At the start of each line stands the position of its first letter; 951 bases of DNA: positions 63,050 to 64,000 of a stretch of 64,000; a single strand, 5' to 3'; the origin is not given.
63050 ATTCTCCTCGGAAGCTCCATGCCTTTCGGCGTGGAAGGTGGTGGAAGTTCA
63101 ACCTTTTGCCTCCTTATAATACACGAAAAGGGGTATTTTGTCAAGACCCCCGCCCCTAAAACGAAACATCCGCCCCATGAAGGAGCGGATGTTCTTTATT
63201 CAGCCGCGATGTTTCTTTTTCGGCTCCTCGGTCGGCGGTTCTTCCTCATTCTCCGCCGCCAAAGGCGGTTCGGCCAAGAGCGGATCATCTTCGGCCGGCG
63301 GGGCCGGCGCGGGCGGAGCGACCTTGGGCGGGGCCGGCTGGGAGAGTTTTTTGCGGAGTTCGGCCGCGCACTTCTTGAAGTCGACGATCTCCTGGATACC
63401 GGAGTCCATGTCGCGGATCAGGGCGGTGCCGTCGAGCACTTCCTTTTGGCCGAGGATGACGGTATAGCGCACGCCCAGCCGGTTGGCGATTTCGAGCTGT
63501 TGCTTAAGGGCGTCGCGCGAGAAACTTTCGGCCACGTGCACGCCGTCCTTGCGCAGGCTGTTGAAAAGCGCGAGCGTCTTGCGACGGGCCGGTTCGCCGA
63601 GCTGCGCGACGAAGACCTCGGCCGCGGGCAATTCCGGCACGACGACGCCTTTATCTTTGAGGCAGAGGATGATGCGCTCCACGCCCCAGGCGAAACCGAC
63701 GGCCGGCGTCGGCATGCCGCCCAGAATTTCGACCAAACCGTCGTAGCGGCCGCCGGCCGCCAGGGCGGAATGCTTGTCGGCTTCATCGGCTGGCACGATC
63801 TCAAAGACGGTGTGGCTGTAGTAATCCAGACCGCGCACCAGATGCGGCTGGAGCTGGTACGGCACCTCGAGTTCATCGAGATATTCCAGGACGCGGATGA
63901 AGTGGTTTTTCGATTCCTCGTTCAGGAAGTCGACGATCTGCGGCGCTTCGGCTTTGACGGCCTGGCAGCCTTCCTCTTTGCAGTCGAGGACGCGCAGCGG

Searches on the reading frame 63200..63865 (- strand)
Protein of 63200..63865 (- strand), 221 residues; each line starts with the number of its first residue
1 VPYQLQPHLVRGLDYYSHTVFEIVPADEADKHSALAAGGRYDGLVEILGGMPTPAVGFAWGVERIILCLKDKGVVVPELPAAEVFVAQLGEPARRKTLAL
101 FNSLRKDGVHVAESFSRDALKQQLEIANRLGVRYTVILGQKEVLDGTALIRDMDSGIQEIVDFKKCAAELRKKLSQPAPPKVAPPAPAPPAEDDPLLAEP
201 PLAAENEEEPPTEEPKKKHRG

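Call 80: find_encoding_contigs(protein=window:63200-63865:-, flank=10000, max_places=3)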
Protein window:63200-63865:- (221 aa): no gene with exactly this product is on record in the collection.
